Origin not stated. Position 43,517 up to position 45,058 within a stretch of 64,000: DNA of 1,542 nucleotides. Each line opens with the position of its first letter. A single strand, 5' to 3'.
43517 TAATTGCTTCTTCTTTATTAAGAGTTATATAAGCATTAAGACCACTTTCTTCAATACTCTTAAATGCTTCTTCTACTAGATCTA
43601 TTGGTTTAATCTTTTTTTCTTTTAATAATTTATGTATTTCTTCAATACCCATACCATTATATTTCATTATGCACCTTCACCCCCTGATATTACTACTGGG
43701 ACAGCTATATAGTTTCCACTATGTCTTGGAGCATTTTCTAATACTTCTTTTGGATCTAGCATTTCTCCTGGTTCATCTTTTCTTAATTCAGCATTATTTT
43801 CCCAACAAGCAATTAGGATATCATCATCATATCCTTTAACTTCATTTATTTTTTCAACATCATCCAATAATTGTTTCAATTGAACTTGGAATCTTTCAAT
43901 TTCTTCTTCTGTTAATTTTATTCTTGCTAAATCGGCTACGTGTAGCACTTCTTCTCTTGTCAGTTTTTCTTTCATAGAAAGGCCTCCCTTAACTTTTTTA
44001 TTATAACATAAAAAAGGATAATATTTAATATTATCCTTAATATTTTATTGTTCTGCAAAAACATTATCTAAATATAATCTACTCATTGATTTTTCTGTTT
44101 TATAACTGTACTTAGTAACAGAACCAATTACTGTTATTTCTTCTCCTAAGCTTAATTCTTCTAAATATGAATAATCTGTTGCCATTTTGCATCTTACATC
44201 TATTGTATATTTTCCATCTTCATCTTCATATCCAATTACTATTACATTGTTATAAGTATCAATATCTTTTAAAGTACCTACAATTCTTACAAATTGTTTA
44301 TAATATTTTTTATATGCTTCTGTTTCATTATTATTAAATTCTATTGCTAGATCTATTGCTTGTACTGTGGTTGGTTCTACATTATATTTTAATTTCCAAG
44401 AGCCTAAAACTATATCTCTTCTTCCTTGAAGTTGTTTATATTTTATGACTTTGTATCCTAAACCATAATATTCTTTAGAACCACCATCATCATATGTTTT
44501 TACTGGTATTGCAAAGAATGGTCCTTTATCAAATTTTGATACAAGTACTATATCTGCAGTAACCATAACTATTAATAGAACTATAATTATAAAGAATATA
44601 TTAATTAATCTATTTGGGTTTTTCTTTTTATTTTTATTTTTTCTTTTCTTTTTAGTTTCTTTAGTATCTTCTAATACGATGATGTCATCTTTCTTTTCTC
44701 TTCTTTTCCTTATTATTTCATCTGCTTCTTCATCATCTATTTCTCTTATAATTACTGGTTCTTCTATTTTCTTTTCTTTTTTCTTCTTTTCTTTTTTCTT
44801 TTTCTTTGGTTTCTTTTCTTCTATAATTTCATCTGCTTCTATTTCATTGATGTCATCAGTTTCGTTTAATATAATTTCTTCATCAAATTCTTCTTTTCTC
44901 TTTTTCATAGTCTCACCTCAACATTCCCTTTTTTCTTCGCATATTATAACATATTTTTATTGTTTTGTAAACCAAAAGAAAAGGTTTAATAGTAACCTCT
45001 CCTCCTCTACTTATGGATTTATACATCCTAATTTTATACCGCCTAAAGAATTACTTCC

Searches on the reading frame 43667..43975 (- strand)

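Call 26: search_protein_families(library=pfam, proteins=[window:43667-43975:-], max_evalue=0.0001)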
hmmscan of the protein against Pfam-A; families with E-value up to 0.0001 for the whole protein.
window:43667-43975:- (102 aa): 1 family
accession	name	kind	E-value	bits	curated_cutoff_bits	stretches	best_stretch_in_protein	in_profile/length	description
PF02686.20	GatC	-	1.1e-12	48.3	23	1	21-92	1-66/66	Glu-tRNAGln amidotransferase C subunit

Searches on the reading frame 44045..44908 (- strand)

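Call 27: search_protein_families(library=pfam, proteins=[window:44045-44908:-], max_evalue=0.0001)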
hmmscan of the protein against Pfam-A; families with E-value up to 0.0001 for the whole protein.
window:44045-44908:- (287 aa): 1 family
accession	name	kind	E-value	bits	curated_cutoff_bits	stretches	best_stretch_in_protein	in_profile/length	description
PF12869.13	tRNA_anti-like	-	1.6e-09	37.9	23.5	1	120-268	23-136/146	tRNA_anti-like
